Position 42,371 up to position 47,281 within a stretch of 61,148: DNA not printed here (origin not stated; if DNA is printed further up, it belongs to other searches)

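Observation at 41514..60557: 19-kb single-strand operon: partial rvh-like T4SS with many non-canonical additions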

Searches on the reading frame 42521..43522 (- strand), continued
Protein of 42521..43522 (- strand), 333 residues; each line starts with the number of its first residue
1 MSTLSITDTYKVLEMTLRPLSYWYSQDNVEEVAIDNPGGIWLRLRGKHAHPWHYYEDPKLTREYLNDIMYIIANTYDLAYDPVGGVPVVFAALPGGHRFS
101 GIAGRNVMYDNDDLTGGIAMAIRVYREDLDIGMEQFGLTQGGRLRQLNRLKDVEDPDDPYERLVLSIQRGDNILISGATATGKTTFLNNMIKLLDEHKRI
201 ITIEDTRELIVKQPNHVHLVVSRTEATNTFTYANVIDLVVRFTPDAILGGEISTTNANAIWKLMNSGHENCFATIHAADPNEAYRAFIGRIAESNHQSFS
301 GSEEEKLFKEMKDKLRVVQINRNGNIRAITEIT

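Call 95: find_related_loci(query=A9, collection=metagenome_contigs, flank=10000)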
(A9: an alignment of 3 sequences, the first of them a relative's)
Query A9 (816 aa) in metagenome_contigs; peptide patterns used: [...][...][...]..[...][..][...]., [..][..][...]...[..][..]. (x = any residue, [..] = any of these).
419 stretches matched a pattern; 33 encode a relative of the query (tblastn E <= 1e-3); 32 distinct loci.
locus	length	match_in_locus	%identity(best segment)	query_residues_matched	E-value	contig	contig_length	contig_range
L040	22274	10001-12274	33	35-798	2e-129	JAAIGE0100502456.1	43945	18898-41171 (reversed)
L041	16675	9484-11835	29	33-810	7e-102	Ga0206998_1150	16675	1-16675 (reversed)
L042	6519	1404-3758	28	33-810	6e-100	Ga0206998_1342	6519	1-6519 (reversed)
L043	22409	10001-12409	28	23-811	1e-90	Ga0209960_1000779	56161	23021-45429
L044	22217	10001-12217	32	41-785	2e-121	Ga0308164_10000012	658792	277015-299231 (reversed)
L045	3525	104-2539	29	1-810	4e-91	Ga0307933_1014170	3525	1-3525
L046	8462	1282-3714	28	13-811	1e-87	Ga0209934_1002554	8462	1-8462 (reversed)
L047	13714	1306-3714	28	23-811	5e-87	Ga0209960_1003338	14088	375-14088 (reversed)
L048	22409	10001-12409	28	23-811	4e-89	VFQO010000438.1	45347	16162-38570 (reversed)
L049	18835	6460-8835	29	9-810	1e-102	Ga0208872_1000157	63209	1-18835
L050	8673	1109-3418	27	29-810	7e-80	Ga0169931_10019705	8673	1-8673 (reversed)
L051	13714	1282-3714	28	13-811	1e-87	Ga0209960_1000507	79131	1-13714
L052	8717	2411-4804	27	1-810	8e-76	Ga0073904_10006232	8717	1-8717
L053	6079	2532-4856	26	29-810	2e-74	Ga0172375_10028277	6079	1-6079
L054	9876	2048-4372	26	29-810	2e-74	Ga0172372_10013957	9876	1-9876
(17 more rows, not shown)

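Call 101: search_protein_families(library=pfam, proteins=[L037:12463-13284:+, L038:9618-10373:+, L039:9021-9770:+, L037:14044-15330:+, L037:13328-14014:+, L038:10497-11858:+, L037:16553-18205:+], max_evalue=0.01)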
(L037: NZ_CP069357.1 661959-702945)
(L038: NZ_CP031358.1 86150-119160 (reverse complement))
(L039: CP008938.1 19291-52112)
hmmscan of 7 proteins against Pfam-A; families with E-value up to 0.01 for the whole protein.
L037:12463-13284:+ (273 aa): 0 families

L038:9618-10373:+ (251 aa): 2 families
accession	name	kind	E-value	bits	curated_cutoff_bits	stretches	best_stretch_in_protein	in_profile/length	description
PF07996.16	T4SS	-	6.8e-07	30.3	24.7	1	30-232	1-187/197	Type IV secretion system proteins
PF10057.14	MpsC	-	0.0026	18.3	23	1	26-84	25-83/111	Na+-translocating membrane potential-generating system (MpsC)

L039:9021-9770:+ (249 aa): 0 families

L037:14044-15330:+ (428 aa): 0 families

L037:13328-14014:+ (228 aa): 0 families

L038:10497-11858:+ (453 aa): 0 families

L037:16553-18205:+ (550 aa): 1 family
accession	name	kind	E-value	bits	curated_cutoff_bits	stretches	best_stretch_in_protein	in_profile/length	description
PF03524.21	CagX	-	2.2e-19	70.5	34.2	1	110-352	4-195/198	Conjugal transfer protein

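Call 112: find_encoding_contigs(protein=P0113, flank=10000, max_places=2)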
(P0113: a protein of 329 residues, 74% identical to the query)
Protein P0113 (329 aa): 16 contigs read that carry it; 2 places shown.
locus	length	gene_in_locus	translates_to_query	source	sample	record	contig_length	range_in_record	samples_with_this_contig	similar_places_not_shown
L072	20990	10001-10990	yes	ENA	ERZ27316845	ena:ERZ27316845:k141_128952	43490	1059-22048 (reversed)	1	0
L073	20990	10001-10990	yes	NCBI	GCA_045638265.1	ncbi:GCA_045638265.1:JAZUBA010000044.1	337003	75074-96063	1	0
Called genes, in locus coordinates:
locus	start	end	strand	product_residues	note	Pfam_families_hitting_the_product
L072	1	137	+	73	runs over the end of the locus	-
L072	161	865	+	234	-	PF04335:VirB8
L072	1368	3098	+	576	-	PF03524:CagX, PF05036:SPOR (weak)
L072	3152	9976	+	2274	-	PF21784:Bflower (faint), PF21785:Bflower_2, PF12396:DUF3659 (weak), PF21785:Bflower_2, PF03743:TrbI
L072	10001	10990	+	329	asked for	PF00437:T2SSE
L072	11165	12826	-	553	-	-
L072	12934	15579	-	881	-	PF01411:tRNA-synt_2c, PF07973:tRNA_SAD, PF02272:DHHA1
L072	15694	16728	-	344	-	PF00154:RecA_N, PF08423:Rad51, PF06745:ATPase, PF01637:ATPase_2 (faint), PF21096:RecA_C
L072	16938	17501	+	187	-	-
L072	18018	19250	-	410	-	-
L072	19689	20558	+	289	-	-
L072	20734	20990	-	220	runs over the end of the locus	-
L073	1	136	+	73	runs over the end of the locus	-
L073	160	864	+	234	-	PF04335:VirB8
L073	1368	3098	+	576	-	PF03524:CagX, PF05036:SPOR (weak)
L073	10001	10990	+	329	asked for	PF00437:T2SSE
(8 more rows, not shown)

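Call 113: find_encoding_contigs(protein=P0176, flank=10000, max_places=2)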
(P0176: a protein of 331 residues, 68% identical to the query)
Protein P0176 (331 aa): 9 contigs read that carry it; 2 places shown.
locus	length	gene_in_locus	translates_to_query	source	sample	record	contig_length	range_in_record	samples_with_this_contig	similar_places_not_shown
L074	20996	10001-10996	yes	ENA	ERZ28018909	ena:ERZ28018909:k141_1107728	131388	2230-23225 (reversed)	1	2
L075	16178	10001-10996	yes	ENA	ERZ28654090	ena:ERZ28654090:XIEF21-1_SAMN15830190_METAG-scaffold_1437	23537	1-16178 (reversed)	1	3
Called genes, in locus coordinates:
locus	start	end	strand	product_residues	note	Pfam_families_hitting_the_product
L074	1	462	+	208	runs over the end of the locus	-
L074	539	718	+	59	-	-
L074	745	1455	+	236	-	PF04335:VirB8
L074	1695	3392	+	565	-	PF03524:CagX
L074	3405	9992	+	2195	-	PF21784:Bflower (faint), PF21785:Bflower_2 (weak), PF03743:TrbI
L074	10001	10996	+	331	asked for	PF00437:T2SSE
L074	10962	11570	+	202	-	PF00692:dUTPase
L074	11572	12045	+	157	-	PF06347:SH3_4, PF08239:SH3_3 (weak)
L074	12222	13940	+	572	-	PF13509:S1_2 (faint), PF00575:S1 (weak), PF21710:Spt6_S1 (faint), PF00575:S1, PF23459:S1_RRP5 (weak), PF00575:S1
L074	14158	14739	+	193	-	PF18306:LDcluster4, PF03641:Lysine_decarbox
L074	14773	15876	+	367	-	PF13458:Peripla_BP_6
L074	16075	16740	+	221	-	-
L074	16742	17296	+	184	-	PF01195:Pept_tRNA_hydro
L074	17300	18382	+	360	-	PF01189:Methyltr_RsmB-F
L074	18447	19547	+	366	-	PF01926:MMR_HSR1, PF02421:FeoB_N, PF06071:YchF-GTPase_C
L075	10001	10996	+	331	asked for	PF00437:T2SSE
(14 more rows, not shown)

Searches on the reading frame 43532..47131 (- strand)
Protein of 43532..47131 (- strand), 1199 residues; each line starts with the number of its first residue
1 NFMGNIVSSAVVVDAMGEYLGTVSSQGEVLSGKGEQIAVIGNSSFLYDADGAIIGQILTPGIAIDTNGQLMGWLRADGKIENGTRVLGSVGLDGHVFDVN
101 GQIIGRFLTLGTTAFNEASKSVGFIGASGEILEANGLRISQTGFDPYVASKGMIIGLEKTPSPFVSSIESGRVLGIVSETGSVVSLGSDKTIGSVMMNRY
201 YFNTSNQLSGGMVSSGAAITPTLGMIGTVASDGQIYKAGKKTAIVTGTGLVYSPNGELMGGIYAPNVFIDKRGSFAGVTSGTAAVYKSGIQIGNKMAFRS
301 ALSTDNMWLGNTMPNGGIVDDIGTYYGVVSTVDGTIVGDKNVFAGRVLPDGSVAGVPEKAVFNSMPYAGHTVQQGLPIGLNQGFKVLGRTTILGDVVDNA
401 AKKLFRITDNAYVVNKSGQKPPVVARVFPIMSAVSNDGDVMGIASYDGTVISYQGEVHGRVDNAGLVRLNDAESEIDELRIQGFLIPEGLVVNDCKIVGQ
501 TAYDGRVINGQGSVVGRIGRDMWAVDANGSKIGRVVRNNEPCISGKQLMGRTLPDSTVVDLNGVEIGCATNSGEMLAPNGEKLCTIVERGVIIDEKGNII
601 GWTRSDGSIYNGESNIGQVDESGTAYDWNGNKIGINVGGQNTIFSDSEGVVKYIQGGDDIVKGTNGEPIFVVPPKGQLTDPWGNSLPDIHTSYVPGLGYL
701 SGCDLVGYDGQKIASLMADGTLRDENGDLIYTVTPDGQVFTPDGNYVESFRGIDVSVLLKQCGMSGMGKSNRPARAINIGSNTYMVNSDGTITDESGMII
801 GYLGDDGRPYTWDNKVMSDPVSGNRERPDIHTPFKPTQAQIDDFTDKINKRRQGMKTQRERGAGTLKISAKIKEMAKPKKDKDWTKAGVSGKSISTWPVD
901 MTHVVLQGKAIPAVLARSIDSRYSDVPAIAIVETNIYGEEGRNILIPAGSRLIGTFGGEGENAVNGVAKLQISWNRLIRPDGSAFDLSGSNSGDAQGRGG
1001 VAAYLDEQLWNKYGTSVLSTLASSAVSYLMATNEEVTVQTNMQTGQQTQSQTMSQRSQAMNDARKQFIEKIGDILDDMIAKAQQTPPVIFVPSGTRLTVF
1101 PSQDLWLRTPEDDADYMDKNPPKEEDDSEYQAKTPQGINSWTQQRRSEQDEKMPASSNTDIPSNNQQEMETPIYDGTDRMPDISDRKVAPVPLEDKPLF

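Call 90: search_protein_representatives(protein=window:43532-47131:-)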
Query: 1199 residues. Proteins with E-value up to 0.001 (for the whole library): 5454; up to 1e-10: 1227; up to 1e-30: 111. The best 150 are listed.
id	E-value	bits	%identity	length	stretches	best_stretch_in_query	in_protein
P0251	0.0e+00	1853.3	50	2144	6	1-1199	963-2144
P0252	0.0e+00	1453.2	58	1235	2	1-1199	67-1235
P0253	0.0e+00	1110.4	40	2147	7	3-1199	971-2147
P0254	1.6e-284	963.3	37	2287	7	3-1168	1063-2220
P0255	1.3e-279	947.0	38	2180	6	7-1190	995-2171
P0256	2.6e-254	863.2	37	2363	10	3-739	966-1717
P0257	1.8e-249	847.2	35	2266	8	1-764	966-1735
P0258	3.9e-244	829.5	68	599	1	337-910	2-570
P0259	1.2e-224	764.9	33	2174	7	3-1191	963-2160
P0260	1.6e-220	751.3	35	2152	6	3-1118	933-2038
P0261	2.6e-213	727.4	34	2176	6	3-1190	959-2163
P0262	4.2e-206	703.5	34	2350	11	774-1124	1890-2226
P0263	1.9e-175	602.0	31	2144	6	4-1191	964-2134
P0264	4.3e-153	528.0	31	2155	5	3-1170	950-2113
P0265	4.4e-144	498.2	41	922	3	710-1120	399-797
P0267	1.4e-128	446.8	33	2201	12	874-1118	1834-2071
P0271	4.1e-115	402.2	33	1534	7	854-1137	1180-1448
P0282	5.8e-89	315.6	31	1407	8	884-1149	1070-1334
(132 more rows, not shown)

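Call 115: find_encoding_contigs(protein=P0271, flank=10000, max_places=3)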
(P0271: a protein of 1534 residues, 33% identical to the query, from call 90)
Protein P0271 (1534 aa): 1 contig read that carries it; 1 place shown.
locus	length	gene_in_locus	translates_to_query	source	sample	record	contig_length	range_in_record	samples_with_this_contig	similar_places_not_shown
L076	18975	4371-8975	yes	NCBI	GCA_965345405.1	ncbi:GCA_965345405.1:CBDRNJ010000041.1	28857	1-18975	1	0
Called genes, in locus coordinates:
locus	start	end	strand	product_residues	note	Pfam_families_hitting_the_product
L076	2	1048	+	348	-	?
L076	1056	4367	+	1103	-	-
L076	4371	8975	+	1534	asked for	PF12396:DUF3659 (faint), PF21784:Bflower (faint), PF21785:Bflower_2 (weak), PF05593:RHS_repeat (faint), PF21785:Bflower_2, PF03743:TrbI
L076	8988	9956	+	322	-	PF00437:T2SSE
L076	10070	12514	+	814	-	-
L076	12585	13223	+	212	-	-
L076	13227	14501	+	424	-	-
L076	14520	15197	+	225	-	-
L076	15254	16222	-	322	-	PF01381:HTH_3, PF04545:Sigma70_r4 (faint), PF12844:HTH_19 (faint), PF13443:HTH_26 (faint), PF13560:HTH_31, PF01381:HTH_3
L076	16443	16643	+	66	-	-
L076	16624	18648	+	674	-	-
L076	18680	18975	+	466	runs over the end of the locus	PF04610:TrbL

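Call 117: find_encoding_contigs(protein=P0282, flank=10000, max_places=3)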
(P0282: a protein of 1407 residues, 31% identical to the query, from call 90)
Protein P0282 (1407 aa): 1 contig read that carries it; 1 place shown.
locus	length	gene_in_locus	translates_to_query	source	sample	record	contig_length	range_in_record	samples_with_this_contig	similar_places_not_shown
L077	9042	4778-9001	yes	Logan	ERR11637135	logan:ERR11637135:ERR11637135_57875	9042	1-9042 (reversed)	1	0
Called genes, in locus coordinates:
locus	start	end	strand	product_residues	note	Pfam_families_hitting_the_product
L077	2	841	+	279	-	?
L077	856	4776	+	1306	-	-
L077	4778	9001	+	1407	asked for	PF21784:Bflower (faint), PF21785:Bflower_2 (weak), PF03743:TrbI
